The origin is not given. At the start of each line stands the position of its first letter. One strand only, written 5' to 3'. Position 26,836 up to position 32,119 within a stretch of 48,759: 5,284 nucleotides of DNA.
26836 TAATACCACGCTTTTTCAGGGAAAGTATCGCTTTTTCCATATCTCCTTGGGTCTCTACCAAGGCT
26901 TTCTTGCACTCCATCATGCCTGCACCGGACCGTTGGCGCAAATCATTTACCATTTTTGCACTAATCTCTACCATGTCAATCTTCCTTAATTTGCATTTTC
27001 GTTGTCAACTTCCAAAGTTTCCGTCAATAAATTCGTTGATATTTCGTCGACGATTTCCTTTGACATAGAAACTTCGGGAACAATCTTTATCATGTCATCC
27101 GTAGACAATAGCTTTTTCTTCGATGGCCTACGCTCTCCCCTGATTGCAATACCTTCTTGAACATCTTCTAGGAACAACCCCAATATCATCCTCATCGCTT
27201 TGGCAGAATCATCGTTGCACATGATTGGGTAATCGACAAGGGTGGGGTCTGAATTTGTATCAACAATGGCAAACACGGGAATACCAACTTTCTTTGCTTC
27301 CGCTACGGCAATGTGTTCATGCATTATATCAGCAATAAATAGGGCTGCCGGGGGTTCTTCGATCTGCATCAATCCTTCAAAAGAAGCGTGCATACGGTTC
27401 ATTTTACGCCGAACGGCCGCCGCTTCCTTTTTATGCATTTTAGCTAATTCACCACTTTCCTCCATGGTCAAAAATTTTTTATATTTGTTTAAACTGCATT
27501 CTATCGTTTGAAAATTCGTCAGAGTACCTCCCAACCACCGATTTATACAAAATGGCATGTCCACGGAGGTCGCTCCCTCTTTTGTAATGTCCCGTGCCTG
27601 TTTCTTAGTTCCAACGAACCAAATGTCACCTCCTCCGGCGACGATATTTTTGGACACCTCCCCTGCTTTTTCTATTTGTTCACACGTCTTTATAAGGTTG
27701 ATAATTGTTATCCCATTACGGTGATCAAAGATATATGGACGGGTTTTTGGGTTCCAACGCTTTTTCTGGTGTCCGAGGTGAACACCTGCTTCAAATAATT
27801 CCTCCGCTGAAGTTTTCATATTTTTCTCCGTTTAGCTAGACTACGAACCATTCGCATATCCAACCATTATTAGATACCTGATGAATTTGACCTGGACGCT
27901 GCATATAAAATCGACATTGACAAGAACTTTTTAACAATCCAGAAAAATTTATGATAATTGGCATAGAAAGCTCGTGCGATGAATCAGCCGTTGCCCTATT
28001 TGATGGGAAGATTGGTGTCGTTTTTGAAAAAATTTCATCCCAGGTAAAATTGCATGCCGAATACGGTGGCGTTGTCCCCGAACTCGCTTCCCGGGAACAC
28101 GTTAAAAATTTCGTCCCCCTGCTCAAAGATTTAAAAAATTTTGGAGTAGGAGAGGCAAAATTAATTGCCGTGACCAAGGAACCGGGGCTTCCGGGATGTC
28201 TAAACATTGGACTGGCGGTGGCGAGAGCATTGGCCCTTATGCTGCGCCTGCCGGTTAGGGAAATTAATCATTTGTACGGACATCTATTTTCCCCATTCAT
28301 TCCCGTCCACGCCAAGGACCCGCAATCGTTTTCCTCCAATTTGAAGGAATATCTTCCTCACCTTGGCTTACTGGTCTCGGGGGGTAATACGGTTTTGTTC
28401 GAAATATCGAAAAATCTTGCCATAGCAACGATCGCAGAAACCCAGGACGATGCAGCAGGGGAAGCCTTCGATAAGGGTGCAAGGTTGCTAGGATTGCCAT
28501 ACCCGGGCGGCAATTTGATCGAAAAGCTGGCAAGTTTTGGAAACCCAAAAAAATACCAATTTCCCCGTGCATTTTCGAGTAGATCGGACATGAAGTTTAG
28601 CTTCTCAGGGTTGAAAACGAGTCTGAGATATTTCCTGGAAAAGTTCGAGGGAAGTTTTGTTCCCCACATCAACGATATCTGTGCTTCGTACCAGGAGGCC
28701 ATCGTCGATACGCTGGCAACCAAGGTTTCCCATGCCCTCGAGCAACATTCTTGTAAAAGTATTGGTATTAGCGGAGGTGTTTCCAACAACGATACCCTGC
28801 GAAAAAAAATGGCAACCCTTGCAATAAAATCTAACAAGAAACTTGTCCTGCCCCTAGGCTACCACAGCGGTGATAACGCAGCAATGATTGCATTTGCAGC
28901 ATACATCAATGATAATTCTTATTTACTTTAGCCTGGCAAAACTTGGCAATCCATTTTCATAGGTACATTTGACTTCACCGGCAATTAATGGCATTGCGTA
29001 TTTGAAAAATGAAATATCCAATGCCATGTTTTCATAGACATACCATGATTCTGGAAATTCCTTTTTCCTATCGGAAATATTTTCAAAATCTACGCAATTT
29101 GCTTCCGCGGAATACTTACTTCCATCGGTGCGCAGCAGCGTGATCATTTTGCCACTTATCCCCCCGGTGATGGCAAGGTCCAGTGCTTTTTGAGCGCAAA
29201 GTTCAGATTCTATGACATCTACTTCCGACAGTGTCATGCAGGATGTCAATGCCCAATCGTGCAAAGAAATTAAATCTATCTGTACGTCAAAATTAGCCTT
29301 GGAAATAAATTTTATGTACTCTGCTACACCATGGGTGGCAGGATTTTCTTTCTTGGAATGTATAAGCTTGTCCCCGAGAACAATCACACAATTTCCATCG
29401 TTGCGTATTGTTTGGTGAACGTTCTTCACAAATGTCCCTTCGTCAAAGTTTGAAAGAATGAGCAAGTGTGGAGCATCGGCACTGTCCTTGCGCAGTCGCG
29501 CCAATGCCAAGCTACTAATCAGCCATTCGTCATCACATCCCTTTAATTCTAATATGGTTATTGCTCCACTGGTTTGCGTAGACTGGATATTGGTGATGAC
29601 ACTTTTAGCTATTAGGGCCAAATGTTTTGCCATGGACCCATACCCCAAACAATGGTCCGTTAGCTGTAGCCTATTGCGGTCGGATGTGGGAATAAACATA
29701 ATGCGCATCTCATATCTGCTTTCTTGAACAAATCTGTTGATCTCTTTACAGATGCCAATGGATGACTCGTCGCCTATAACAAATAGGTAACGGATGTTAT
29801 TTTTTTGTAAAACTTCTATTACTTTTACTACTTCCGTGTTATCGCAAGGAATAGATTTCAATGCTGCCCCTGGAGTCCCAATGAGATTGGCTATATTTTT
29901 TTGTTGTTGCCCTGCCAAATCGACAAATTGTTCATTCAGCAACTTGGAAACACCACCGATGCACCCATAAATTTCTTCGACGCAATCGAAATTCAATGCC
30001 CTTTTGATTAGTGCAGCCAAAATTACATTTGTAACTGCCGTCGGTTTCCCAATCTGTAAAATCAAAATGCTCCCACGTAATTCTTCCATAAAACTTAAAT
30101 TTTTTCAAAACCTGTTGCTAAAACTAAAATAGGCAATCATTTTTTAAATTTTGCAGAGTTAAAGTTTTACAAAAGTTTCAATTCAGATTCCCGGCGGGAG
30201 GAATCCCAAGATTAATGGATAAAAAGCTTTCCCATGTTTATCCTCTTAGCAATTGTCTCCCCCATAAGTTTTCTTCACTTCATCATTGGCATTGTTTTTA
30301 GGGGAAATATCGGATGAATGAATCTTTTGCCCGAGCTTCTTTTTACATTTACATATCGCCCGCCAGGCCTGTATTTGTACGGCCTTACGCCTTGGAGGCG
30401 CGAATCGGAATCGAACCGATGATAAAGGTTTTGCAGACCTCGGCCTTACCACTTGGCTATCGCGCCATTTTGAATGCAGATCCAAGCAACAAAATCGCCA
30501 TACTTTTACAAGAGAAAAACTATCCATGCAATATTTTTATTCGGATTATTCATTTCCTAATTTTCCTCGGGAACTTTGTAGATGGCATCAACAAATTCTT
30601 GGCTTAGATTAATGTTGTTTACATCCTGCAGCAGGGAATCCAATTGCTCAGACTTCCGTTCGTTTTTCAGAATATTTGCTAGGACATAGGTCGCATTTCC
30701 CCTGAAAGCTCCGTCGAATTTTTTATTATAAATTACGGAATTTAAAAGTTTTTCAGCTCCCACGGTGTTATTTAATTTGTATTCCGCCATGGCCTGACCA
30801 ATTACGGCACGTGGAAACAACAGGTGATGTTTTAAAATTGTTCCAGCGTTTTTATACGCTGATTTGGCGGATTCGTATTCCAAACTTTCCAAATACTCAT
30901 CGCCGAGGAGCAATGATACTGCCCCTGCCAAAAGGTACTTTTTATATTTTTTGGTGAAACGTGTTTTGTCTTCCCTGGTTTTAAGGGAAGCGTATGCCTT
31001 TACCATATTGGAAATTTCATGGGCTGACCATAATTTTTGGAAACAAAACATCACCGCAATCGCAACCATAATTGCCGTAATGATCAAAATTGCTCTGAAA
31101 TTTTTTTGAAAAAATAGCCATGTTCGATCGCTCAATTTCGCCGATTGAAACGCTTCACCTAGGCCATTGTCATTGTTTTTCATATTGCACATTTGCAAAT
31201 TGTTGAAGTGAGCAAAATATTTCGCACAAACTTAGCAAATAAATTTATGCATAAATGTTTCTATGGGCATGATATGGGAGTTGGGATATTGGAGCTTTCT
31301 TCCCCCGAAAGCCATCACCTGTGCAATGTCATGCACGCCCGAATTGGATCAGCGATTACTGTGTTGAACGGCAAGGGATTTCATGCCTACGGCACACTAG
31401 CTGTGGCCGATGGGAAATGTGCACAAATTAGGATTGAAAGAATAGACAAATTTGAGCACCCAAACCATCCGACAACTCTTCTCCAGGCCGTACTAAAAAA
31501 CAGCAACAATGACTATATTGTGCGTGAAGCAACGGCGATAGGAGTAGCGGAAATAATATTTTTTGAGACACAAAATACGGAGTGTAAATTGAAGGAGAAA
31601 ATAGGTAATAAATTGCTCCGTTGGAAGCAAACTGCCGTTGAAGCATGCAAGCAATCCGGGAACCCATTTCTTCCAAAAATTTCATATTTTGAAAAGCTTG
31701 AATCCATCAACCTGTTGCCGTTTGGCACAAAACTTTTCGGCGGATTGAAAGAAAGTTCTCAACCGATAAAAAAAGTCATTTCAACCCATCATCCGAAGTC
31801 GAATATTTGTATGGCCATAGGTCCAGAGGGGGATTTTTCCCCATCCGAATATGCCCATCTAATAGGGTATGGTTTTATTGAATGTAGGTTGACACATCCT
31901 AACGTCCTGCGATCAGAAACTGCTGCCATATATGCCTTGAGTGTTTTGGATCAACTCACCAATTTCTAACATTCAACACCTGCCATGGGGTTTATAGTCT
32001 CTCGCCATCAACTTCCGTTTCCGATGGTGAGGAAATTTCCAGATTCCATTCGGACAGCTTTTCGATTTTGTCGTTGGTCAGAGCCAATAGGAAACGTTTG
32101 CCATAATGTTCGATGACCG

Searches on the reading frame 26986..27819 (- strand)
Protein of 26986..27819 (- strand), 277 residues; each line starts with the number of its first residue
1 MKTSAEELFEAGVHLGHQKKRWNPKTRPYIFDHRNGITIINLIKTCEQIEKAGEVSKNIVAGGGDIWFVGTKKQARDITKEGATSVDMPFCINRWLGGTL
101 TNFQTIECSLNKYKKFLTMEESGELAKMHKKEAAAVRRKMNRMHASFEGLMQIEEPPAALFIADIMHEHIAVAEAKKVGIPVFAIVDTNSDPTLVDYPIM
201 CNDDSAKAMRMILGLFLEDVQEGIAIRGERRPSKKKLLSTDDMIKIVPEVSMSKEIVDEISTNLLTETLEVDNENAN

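Call 18: search_protein_families(library=pfam, proteins=[window:26986-27819:-], max_evalue=0.00001)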
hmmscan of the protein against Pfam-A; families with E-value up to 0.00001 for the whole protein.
window:26986-27819:- (277 aa): 1 family
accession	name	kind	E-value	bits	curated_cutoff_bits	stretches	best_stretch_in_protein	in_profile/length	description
PF00318.25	Ribosomal_S2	-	7.5e-77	257.9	26.1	1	8-223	1-216/216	Ribosomal protein S2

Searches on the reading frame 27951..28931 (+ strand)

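Call 18: search_protein_families(library=pfam, proteins=[window:27951-28931:+], max_evalue=0.00001)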
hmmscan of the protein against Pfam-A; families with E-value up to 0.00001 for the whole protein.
window:27951-28931:+ (326 aa): 1 family
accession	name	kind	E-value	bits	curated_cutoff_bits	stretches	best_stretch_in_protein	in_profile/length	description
PF00814.31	TsaD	-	1.8e-68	231.6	24.8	1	23-315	2-264/264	tRNA N6-adenosine threonylcarbamoyltransferase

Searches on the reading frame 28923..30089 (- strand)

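Call 18: search_protein_families(library=pfam, proteins=[window:28923-30089:-], max_evalue=0.00001)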
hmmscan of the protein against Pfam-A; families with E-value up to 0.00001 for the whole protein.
window:28923-30089:- (388 aa): 1 family
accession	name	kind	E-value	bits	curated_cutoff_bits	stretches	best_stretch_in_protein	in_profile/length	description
PF00365.25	PFK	-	4.6e-21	75.8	30.9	1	8-260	2-237/277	Phosphofructokinase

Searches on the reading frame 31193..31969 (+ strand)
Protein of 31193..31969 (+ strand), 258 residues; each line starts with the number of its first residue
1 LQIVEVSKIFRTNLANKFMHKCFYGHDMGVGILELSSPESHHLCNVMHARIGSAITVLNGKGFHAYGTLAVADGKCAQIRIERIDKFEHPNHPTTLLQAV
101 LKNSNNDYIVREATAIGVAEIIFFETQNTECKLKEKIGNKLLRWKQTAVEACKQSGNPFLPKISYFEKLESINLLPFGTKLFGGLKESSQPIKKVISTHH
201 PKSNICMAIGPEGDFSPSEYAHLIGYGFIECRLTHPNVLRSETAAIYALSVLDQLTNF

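Call 53: search_protein_families(library=pfam, proteins=[window:31193-31969:+], max_evalue=0.001)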
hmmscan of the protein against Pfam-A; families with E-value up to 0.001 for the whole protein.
window:31193-31969:+ (258 aa): 2 families
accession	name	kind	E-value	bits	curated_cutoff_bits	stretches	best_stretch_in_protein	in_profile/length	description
PF04452.19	Methyltrans_RNA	-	5e-37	127.5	23.9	1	93-252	6-164/165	RNA methyltransferase domain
PF20260.4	PUA_4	-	2.2e-05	24.9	23.9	1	37-81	3-47/48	RNA methyltransferase PUA domain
